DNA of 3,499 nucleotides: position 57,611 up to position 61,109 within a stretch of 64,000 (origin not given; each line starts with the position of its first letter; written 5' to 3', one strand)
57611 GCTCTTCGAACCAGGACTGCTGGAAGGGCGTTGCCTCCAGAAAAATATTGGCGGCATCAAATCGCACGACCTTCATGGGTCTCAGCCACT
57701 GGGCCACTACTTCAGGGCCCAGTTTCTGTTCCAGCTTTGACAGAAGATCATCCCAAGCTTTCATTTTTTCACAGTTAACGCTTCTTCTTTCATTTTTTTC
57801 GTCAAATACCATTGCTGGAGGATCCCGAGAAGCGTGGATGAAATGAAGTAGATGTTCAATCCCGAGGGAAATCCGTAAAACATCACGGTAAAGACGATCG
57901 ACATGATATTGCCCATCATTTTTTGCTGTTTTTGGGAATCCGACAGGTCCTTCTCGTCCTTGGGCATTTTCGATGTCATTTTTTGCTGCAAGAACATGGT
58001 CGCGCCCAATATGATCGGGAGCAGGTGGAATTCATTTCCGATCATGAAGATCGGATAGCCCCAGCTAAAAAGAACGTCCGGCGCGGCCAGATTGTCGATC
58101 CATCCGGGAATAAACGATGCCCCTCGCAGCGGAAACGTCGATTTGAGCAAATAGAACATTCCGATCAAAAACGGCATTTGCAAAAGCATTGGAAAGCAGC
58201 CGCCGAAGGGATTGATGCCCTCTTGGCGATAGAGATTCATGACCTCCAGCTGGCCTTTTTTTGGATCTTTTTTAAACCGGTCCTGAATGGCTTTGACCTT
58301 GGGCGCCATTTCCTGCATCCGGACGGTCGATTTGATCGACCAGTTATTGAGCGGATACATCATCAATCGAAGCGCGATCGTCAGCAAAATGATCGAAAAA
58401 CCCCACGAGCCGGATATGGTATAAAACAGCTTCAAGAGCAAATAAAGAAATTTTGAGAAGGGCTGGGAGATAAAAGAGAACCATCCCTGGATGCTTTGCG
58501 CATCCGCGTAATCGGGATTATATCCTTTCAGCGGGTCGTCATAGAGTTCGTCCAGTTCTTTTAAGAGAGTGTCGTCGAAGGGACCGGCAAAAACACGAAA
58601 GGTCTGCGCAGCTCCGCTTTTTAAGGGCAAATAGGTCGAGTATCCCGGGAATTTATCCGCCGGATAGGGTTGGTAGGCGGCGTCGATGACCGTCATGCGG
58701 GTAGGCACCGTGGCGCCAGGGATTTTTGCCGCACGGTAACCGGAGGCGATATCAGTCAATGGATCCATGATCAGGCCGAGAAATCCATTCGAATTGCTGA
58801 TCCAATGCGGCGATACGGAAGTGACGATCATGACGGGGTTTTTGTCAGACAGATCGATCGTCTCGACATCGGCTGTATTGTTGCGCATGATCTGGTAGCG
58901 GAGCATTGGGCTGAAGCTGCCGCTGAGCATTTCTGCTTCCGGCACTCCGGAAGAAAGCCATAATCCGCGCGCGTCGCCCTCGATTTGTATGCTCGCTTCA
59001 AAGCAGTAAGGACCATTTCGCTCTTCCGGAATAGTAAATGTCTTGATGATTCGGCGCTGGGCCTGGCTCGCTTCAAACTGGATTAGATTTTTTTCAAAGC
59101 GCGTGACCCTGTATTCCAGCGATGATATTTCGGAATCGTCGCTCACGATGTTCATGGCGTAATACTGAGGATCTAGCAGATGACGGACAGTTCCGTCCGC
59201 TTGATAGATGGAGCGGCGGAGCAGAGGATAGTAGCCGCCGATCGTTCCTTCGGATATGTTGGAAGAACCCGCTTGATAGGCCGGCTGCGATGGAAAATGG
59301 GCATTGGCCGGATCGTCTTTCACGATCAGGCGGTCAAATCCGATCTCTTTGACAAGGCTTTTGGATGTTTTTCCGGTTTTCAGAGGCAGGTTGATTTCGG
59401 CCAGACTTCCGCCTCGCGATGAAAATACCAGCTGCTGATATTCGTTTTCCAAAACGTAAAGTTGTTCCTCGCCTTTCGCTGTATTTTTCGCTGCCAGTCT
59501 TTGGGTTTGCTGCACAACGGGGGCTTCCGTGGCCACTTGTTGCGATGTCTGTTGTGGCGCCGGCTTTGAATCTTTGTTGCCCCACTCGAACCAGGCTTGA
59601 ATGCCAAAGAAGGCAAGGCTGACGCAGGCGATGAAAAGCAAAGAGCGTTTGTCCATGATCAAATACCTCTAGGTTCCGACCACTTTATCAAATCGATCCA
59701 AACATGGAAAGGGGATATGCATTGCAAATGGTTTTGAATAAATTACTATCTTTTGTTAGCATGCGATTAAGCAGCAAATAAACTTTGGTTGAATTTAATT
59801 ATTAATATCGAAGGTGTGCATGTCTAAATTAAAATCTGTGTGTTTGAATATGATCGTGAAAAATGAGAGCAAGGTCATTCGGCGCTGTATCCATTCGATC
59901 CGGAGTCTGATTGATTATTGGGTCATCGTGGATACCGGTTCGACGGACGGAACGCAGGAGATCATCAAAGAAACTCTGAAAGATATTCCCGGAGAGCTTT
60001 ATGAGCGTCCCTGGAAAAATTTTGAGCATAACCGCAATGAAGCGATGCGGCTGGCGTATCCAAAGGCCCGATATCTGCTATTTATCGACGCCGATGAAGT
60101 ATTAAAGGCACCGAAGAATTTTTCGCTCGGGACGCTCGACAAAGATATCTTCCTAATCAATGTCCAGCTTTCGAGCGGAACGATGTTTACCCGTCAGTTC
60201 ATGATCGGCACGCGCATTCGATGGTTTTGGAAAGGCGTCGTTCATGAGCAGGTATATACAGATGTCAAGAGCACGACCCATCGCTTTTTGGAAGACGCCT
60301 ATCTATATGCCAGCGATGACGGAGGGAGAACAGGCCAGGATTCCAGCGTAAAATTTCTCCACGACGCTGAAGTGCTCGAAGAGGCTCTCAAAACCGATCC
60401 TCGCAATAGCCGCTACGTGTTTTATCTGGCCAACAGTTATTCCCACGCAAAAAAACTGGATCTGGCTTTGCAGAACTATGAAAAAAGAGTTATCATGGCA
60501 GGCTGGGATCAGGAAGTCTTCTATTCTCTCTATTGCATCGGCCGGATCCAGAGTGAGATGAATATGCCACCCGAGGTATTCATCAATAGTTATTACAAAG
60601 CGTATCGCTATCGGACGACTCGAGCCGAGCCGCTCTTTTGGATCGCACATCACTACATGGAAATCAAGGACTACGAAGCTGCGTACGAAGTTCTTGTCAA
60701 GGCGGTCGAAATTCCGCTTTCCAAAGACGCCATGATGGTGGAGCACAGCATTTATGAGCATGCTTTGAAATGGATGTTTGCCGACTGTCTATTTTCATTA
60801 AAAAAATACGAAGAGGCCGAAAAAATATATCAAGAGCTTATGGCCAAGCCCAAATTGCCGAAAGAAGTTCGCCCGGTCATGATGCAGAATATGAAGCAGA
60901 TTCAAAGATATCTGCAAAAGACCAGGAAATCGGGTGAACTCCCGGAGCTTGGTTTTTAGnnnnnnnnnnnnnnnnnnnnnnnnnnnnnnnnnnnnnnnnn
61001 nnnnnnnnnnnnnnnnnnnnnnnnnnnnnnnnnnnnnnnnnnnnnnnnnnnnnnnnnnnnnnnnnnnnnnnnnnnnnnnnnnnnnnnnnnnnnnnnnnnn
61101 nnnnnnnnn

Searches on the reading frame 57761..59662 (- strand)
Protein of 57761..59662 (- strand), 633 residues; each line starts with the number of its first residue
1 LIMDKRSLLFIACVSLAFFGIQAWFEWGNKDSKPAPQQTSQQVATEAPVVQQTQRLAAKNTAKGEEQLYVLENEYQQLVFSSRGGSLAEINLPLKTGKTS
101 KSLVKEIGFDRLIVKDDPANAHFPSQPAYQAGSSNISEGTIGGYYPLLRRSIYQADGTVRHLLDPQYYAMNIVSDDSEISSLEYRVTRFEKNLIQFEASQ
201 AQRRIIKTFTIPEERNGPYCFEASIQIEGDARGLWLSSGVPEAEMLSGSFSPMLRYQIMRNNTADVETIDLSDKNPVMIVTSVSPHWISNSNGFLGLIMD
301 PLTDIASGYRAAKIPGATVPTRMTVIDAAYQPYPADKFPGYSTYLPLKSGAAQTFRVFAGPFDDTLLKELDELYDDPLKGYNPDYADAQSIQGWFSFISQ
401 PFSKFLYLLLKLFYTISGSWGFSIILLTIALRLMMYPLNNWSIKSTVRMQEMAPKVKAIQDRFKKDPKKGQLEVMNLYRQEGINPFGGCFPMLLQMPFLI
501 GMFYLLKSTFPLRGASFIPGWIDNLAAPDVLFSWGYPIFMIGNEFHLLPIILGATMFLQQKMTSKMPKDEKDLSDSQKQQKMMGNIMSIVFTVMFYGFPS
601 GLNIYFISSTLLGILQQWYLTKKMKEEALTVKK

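Call 5: search_protein_families(library=pfam, proteins=[window:57761-59662:-])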
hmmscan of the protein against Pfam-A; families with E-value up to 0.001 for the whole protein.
window:57761-59662:- (633 aa): 1 family
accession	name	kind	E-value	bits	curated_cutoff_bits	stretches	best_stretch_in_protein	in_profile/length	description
PF02096.25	60KD_IMP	-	6e-55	186.1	35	1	420-621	1-162/163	60Kd inner membrane protein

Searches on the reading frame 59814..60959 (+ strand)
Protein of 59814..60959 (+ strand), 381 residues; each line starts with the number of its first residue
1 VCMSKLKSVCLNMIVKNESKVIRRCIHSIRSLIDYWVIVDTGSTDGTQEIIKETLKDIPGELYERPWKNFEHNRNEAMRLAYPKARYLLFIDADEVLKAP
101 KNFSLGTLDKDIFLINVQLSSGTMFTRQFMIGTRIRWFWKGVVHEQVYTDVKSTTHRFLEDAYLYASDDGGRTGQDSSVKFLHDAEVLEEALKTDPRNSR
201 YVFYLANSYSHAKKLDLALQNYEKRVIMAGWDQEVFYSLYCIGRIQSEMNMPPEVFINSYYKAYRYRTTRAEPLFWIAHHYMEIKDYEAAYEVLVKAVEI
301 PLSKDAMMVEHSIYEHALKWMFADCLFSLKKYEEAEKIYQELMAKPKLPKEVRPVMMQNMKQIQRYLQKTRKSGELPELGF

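Call 5: search_protein_families(library=pfam, proteins=[window:59814-60959:+])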
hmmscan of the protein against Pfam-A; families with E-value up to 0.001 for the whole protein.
window:59814-60959:+ (381 aa): 11 families
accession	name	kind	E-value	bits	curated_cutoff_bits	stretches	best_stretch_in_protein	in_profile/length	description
PF00535.33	Glycos_transf_2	-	7.4e-14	52.5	23.3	1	13-97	4-91/168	Glycosyl transferase family 2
PF14559.12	TPR_19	-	3.5e-09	37.3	25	0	318-344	27-53/68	Tetratricopeptide repeat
PF13704.12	Glyco_tranf_2_4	-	7.3e-08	33.2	27.5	1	16-101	1-88/98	Glycosyl transferase family 2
PF07719.23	TPR_2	-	3.6e-07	30.2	27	0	271-300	1-30/34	Tetratricopeptide repeat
PF12895.13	ANAPC3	-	4.3e-07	30.5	27.2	1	262-341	14-81/82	Anaphase-promoting complex, cyclosome, subunit 3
PF00515.34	TPR_1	-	4e-06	26.8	27.8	0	204-224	6-26/34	Tetratricopeptide repeat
PF13428.12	TPR_14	-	5e-06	27.1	23.5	0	319-345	4-30/44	Tetratricopeptide repeat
PF13181.12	TPR_8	-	9.3e-06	25.9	25.7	0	272-300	2-30/34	Tetratricopeptide repeat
PF13432.12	TPR_16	-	1.1e-05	26.2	32.7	0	185-223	17-54/65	Tetratricopeptide repeat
PF13431.12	TPR_17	-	3.7e-05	24.1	24.4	0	188-220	2-34/34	Tetratricopeptide repeat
PF13424.12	TPR_12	-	0.00011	22.7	30.1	0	322-343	9-30/77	Tetratricopeptide repeat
